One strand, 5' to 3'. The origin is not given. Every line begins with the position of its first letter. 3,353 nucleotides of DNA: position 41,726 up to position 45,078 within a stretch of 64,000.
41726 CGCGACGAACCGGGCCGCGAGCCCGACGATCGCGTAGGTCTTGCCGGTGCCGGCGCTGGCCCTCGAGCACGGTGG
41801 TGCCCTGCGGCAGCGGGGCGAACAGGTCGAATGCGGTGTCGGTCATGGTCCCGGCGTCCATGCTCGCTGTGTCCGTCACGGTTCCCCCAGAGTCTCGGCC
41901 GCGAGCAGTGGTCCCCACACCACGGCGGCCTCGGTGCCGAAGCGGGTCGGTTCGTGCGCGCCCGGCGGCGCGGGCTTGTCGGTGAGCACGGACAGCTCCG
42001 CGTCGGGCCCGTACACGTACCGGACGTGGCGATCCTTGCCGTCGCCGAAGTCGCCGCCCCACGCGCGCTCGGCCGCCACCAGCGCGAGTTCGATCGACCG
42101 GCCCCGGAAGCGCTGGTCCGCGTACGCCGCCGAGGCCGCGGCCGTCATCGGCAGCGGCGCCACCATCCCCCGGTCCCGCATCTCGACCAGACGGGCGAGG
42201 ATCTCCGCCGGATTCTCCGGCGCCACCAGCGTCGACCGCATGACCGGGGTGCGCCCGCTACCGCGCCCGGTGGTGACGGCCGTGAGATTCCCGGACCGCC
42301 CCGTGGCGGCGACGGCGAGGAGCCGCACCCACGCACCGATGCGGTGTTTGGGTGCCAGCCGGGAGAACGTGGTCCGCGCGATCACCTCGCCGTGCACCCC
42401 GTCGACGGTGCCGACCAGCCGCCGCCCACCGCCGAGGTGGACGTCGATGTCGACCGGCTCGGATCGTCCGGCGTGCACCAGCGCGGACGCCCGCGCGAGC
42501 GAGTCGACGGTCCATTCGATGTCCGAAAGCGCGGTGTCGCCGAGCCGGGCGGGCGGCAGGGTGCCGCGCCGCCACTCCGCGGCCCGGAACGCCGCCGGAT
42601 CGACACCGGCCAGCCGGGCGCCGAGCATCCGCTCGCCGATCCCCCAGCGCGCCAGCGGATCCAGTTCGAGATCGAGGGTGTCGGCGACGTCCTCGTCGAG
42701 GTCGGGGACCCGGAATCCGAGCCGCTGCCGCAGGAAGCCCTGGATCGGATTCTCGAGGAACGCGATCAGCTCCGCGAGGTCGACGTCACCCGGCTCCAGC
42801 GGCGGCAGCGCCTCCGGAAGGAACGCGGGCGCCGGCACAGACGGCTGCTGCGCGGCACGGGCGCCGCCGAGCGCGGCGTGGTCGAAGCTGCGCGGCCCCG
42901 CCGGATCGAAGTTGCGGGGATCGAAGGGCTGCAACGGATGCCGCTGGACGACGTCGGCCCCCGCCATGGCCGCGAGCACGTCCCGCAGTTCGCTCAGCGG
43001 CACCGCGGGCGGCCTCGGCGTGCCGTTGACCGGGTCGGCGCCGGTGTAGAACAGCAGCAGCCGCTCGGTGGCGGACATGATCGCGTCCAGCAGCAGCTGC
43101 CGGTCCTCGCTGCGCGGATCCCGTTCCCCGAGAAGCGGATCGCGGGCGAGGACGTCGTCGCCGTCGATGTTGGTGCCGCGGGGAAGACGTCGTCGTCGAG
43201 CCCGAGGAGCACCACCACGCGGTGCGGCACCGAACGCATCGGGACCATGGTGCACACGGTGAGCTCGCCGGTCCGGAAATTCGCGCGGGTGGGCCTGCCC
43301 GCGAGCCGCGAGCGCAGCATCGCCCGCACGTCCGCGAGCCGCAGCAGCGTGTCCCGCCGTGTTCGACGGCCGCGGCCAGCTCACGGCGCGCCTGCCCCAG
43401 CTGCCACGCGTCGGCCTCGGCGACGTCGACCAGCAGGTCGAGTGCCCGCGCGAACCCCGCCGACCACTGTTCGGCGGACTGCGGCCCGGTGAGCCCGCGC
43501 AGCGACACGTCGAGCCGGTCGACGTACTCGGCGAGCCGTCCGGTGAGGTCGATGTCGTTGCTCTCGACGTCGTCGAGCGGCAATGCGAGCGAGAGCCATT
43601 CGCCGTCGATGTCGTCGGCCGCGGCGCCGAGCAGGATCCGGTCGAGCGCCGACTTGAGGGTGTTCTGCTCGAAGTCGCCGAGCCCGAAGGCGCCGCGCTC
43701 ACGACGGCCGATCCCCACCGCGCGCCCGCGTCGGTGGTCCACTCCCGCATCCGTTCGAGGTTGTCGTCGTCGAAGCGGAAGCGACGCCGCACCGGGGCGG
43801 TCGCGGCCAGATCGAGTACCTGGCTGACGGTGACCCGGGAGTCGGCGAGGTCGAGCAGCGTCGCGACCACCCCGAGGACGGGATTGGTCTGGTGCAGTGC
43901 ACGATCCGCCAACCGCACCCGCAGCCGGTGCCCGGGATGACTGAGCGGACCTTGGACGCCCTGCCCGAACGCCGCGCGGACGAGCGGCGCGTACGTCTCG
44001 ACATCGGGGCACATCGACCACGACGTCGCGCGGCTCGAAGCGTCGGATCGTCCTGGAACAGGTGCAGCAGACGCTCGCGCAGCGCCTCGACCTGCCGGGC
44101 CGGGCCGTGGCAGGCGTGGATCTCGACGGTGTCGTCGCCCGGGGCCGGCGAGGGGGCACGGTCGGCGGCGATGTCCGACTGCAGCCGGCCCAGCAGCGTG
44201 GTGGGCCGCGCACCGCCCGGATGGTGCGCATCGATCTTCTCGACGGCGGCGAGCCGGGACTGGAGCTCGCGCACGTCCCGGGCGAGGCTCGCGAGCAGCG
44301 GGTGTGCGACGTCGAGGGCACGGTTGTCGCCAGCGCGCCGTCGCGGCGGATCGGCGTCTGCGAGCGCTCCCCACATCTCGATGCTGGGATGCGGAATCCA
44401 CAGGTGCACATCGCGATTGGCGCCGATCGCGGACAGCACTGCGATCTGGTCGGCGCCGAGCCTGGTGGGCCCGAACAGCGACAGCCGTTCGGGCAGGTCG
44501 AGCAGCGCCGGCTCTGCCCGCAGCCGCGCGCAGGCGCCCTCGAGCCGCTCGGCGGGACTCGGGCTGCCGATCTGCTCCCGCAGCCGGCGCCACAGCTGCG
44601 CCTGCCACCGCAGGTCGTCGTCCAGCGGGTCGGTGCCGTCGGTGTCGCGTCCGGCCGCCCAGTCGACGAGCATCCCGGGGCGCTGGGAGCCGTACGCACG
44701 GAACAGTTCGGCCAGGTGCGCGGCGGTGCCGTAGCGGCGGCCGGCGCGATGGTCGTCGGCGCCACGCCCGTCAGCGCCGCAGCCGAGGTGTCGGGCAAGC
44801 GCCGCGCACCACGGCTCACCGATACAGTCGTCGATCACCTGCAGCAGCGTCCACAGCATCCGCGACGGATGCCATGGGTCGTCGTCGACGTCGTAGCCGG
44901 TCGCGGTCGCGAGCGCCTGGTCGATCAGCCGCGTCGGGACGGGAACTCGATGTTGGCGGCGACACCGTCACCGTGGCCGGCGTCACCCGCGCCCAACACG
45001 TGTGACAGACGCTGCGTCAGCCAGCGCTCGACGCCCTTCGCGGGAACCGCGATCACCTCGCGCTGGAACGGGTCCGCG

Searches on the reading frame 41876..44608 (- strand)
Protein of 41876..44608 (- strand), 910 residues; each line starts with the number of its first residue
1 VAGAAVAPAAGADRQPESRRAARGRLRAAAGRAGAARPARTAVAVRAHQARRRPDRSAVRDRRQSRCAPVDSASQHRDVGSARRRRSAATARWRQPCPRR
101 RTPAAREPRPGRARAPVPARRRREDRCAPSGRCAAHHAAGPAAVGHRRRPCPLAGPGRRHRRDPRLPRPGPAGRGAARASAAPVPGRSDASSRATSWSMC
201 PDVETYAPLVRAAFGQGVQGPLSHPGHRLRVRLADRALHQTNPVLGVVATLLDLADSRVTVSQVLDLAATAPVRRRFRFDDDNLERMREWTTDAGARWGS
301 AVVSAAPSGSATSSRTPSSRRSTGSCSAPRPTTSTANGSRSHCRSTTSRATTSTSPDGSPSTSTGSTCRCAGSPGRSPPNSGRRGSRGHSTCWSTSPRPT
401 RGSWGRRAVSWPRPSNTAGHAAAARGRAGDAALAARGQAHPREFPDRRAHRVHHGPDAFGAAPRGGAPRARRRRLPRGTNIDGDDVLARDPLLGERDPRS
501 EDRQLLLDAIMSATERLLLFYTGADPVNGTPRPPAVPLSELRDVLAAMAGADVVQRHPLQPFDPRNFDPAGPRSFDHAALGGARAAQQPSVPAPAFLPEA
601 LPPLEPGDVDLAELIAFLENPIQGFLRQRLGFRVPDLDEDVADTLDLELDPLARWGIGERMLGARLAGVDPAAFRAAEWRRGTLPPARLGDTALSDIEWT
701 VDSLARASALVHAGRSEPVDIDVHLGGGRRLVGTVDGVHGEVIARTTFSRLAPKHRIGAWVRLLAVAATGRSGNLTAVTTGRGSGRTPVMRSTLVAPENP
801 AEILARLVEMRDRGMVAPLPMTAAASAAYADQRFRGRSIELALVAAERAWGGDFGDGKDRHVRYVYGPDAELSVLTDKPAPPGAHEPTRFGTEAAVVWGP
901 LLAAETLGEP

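Call 6: search_protein_families(library=pfam, proteins=[window:41876-44608:-], max_evalue=0.01)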
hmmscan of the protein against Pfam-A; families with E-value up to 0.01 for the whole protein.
window:41876-44608:- (910 aa): 1 family
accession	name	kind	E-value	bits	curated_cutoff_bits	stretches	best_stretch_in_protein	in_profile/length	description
PF17946.7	RecC_C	-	9.5e-53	179.5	22.6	1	607-833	2-201/202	RecC C-terminal domain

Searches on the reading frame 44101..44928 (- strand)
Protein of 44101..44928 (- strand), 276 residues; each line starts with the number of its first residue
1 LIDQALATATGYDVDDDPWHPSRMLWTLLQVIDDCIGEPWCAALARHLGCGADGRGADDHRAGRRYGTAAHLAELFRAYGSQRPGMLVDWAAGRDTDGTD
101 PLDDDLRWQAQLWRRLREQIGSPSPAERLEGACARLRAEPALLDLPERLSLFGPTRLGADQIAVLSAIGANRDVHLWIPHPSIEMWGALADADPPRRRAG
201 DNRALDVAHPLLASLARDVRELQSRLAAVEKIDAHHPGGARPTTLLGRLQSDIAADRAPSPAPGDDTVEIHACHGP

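Call 12: find_related_loci(query=window:44101-44928:-, collection=genome_contigs, flank=10000)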
Query window:44101-44928:- (276 aa) in genome_contigs; peptide patterns used: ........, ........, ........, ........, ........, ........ (x = any residue, [..] = any of these).
160 stretches matched a pattern; 63 encode a relative of the query (tblastn E <= 1e-3); 61 distinct loci.
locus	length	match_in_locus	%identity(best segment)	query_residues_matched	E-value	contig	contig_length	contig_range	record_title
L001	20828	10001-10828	87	1-276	3e-157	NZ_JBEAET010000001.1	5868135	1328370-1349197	Rhodococcus sp. ACT016 contig_1, whole genome shotgun sequence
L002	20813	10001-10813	86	1-276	2e-152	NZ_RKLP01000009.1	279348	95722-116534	Prescottella agglutinans strain CCTCC AB2014297 scaffold9, whole genome shotgun sequence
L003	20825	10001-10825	84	1-276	2e-149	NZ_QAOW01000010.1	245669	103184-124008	Rhodococcus sp. OK519 Ga0189762_110, whole genome shotgun sequence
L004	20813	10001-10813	83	1-276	8e-147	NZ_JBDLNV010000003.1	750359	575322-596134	Rhodococcus parequi strain PAM 2766 NODE_3_length_750359_cov_182.395665, whole genome shotgun sequence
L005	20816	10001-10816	83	1-276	6e-146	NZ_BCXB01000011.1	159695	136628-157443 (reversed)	Rhodococcus marinonascens NBRC 14363, whole genome shotgun sequence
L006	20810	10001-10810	79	1-275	3e-134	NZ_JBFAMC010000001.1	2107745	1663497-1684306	Rhodococcus sp. NPDC049939 NPDC049939_147_D2.ctg-0001, whole genome shotgun sequence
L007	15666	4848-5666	74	1-276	2e-128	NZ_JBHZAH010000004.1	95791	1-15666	Rhodococcus sp. NPDC059234 NPDC059234_387_C2.ctg-0004, whole genome shotgun sequence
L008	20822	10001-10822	76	1-276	1e-128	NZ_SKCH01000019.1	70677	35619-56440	Prescottella subtropica strain C9-28 contig19, whole genome shotgun sequence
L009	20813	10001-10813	83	1-276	7e-151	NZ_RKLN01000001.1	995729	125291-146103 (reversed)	Rhodococcus spongiicola strain LHW50502 scaffold1, whole genome shotgun sequence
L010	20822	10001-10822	72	1-276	1e-123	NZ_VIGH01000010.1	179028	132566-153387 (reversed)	Rhodococcus spelaei strain C9-5 contig10, whole genome shotgun sequence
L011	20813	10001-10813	81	1-276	9e-145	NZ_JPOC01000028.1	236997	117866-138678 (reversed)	Prescottella defluvii strain Ca11 contig028, whole genome shotgun sequence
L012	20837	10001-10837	69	1-276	2e-117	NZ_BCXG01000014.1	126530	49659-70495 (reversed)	Rhodococcus tukisamuensis NBRC 100609, whole genome shotgun sequence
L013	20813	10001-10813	87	1-276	8e-154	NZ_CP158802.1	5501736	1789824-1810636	Prescottella agglutinans strain RHO4 chromosome, complete genome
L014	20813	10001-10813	82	1-276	5e-147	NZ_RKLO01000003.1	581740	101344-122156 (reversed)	Rhodococcus xishaensis strain LHW51113 scaffold3, whole genome shotgun sequence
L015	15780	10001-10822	66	1-276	6e-114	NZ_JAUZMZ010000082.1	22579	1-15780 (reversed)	Rhodococcus chondri strain CC-R104 NODE_82_length_22579_cov_4.723143, whole genome shotgun sequence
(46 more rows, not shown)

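Call 28: find_homologous_proteins(query=L013:7080-7514:+, max_evalue=1e-20)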
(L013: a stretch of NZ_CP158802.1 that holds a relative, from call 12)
Query L013:7080-7514:+ (145 aa): 7982 proteins with E <= 1e-20 among 8000 candidates; the best 120 are listed.
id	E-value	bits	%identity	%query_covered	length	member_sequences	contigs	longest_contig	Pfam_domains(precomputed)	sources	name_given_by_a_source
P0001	9.9e-81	287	95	97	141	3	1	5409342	PF02589.22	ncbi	-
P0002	2.4e-70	253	92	90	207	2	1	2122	PF02589.22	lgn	-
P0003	3.9e-70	252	90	90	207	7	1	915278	PF02589.22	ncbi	ncbi:LutC/YkgG family protein [Prescottella soli]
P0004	6.7e-69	248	90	90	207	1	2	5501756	PF02589.22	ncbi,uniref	ncbi:LutC/YkgG family protein [Prescottella agglutinans]|uniref:LutC/YkgG family protein n=1 Tax=Pre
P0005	7.3e-69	248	86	94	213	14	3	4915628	PF02589.22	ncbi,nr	ncbi:lactate utilization protein C [Rhodococcus hoagii]|nr:lactate utilization protein C [Prescottel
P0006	1.0e-68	248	83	99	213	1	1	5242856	PF02589.22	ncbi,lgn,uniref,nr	ncbi:LutC/YkgG family protein [Prescottella equi]|uniref:LutC/YkgG family protein n=1 Tax=Rhodococcu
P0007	1.7e-68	247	86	94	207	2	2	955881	PF02589.22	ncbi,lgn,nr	ncbi:lactate utilization protein C [Rhodococcus hoagii]|nr:lactate utilization protein C [Prescottel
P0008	2.4e-68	246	83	99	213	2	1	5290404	PF02589.22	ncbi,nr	ncbi:lactate utilization protein C [Rhodococcus hoagii]|nr:lactate utilization protein C [Prescottel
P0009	2.6e-68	246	89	90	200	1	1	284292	PF02589.22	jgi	-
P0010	2.7e-68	246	89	90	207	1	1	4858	PF02589.22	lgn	-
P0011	3.0e-68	246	90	90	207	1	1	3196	PF02589.22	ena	-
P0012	3.1e-68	246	89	90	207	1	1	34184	PF02589.22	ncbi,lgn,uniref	ncbi:LutC/YkgG family protein [Rhodococcus sp. (in: high G+C Gram-positive bacteria)]|uniref:LutC/Yk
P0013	3.5e-68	246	90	89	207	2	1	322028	PF02589.22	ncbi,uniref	ncbi:LUD domain-containing protein [Nocardia sp. NPDC051990]|uniref:LutC/YkgG family protein n=1 Tax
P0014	3.7e-68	246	89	90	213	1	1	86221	PF02589.22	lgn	-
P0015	5.9e-68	245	89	90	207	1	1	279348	PF02589.22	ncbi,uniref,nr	ncbi:lactate utilization protein C [Prescottella agglutinans]|uniref:Lactate utilization protein C n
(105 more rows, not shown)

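Call 29: find_encoding_contigs(protein=P0001, flank=10000, max_places=10)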
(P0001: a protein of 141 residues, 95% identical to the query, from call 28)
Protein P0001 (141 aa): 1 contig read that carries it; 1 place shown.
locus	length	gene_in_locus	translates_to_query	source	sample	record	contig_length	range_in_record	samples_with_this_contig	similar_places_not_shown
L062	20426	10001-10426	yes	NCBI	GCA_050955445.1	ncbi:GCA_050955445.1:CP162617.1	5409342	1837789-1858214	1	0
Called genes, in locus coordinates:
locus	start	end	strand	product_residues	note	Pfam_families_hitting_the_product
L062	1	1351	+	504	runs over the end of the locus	PF02589:LUD_dom, PF13187:Fer4_9 (faint), PF00037:Fer4 (faint), PF13183:Fer4_8, PF13237:Fer4_10 (faint), PF13534:Fer4_17 (faint), PF11870:LutB_C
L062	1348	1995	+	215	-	PF02589:LUD_dom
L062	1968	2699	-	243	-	PF00392:GntR, PF07729:FCD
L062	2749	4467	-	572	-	PF02652:Lactate_perm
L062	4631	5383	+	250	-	PF02754:CCG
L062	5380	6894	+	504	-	PF02589:LUD_dom, PF13187:Fer4_9 (faint), PF13183:Fer4_8, PF13237:Fer4_10 (faint), PF13534:Fer4_17 (weak), PF11870:LutB_C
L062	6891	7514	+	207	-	PF02589:LUD_dom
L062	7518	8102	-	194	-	-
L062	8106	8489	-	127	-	-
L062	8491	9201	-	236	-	-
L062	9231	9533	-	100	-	PF10824:T7SS_ESX_EspC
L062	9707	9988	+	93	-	PF04257:RecC_N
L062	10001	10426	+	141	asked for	PF02589:LUD_dom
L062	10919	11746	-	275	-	-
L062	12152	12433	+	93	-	PF04257:RecC_N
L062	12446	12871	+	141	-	PF02589:LUD_dom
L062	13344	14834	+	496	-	PF16640:Big_3_5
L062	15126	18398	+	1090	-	PF04257:RecC_N, PF27451:RecC_4th, PF17946:RecC_C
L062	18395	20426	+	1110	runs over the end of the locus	PF00580:UvrD-helicase, PF01443:Viral_helicase1 (faint), PF13245:AAA_19, PF13538:UvrD_C_2 (faint), PF13604:AAA_30 (faint), PF13361:UvrD_C, PF12705:PDDEXK_1 (weak)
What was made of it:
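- J is retained across clades and is duplicated in L062 (call 29).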

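Call 30: list_cluster_members(proteins=[P0001])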
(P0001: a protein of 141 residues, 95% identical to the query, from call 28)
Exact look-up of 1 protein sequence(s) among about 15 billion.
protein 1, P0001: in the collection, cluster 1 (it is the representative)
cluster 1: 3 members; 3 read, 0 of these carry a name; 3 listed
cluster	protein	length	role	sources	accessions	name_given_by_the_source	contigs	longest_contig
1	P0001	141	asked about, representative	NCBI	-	-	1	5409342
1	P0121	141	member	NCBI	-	-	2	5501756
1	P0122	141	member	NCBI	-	-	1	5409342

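Call 36: find_encoding_contigs(protein=P0003, flank=10000, max_places=10)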
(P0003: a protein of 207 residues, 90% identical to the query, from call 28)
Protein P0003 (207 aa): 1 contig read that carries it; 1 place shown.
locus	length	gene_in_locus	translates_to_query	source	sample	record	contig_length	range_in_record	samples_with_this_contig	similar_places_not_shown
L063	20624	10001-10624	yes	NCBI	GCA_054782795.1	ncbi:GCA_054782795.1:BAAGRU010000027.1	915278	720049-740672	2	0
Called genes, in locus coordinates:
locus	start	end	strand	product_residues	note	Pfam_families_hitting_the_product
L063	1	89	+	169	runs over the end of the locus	PF01661:Macro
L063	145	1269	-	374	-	PF00196:GerE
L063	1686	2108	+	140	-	-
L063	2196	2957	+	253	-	PF02754:CCG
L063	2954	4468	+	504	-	PF02589:LUD_dom, PF13187:Fer4_9 (faint), PF00037:Fer4 (faint), PF13183:Fer4_8, PF13237:Fer4_10 (faint), PF13534:Fer4_17 (faint), PF11870:LutB_C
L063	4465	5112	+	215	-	PF02589:LUD_dom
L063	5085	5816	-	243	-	PF00392:GntR, PF07729:FCD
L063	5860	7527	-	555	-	PF02652:Lactate_perm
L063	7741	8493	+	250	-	PF02754:CCG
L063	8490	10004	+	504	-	PF02589:LUD_dom, PF13187:Fer4_9 (faint), PF13183:Fer4_8, PF13237:Fer4_10 (faint), PF13534:Fer4_17 (weak), PF11870:LutB_C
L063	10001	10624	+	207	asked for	PF02589:LUD_dom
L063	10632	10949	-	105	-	-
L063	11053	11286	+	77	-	-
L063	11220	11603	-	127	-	-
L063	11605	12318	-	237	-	-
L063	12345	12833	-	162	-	PF10824:T7SS_ESX_EspC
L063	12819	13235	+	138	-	PF04257:RecC_N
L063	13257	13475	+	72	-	PF02589:LUD_dom (faint)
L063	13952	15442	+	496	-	PF16640:Big_3_5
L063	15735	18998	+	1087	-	PF04257:RecC_N, PF27451:RecC_4th, PF17946:RecC_C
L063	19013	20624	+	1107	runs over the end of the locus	PF00580:UvrD-helicase, PF13245:AAA_19, PF13538:UvrD_C_2 (faint), PF13604:AAA_30 (faint), PF13361:UvrD_C, PF12705:PDDEXK_1 (weak)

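Call 50: search_protein_families(library=pfam, proteins=[L062:10919-11746:-, L063:12345-12833:-, L063:11605-12318:-, L063:11220-11603:-], max_evalue=0.01)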
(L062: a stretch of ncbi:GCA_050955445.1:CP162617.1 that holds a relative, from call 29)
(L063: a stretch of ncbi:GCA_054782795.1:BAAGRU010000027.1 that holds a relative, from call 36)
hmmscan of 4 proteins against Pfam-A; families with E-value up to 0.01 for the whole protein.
L062:10919-11746:- (275 aa): 0 families

L063:12345-12833:- (162 aa): 1 family
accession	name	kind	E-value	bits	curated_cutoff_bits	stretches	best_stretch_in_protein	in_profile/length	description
PF10824.14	T7SS_ESX_EspC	-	3.2e-11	44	23.5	1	63-159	2-99/100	Excreted virulence factor EspC, type VII ESX diderm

L063:11605-12318:- (237 aa): 2 families
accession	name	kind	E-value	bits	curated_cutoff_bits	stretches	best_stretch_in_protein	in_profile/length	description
PF06013.18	WXG100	-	0.00069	20.3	27.3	1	82-136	28-82/86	Proteins of 100 residues with WXG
PF04888.17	SseC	-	0.0051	16.9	30.2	1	137-189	50-104/312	Secretion system effector C (SseC) like family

L063:11220-11603:- (127 aa): 0 families

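Call 59: find_homologous_proteins(query=L063:12819-13235:+, max_evalue=1e-10)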
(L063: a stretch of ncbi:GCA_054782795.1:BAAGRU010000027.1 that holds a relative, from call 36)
Query L063:12819-13235:+ (138 aa): 107 proteins with E <= 1e-10 among 198 candidates.
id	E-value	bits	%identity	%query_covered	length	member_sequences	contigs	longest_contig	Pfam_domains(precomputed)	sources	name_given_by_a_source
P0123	1.3e-85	302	100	100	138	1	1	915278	PF04257.21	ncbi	ncbi:hypothetical protein GCM10027068_45900 [Prescottella soli]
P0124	3.5e-46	174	90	67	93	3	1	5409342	PF04257.21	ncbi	-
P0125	1.1e-40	157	70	82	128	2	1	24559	PF04257.21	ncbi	ncbi:hypothetical protein NJ76_25785, partial [Rhodococcus sp. IITR03]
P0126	2.3e-40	156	70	82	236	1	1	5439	PF04257.21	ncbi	ncbi:exodeoxyribonuclease V subunit gamma, partial [Rhodococcus rhodochrous]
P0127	1.6e-39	153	68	82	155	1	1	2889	PF04257.21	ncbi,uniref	ncbi:MAG: exodeoxyribonuclease V subunit gamma, partial [Rhodococcus sp. (in: high G+C Gram-positive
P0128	2.8e-36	142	64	78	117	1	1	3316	PF04257.21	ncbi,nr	ncbi:MAG: exodeoxyribonuclease V subunit gamma, partial [Actinomycetota bacterium]|nr:exodeoxyribonu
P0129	2.2e-35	139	65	82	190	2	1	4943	PF04257.21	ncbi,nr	ncbi:MAG: exodeoxyribonuclease V subunit gamma, partial [Frankiaceae bacterium]|nr:exodeoxyribonucle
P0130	2.6e-34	136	87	57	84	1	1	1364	PF04257.21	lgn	-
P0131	3.1e-34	136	65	82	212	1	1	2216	PF04257.21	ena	-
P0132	8.6e-33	131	59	81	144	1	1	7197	PF04257.21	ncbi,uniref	ncbi:exodeoxyribonuclease V subunit gamma, partial [Nocardia sp. NPDC002869]|uniref:exodeoxyribonucl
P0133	2.5e-32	129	62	82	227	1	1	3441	PF04257.21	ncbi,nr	ncbi:MAG: recC, partial [Frankiales bacterium]|nr:recC [Frankiales bacterium]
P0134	2.8e-32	129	71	66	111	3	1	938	PF04257.21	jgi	-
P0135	1.8e-31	127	56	82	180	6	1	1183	PF04257.21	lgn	-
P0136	3.9e-31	126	56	82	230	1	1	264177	PF04257.21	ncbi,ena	-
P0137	5.0e-31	125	59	78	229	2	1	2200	PF04257.21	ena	-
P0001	3.4e-14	71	93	29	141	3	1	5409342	PF02589.22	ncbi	-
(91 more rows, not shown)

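Call 60: find_encoding_contigs(protein=P0130, flank=3000, max_places=5)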
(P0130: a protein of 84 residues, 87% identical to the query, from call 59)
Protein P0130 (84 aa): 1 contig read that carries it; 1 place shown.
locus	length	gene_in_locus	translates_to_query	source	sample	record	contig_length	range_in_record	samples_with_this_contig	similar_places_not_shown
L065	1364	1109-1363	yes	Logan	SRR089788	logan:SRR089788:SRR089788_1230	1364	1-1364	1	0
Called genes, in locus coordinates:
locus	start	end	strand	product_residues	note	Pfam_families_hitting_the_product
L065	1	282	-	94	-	?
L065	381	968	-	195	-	-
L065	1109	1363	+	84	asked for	PF04257:RecC_N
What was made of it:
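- Tried and rejected: A short RecC_N hit (P0130) proved to be a RecC truncated by a contig end, not a J (call 60).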
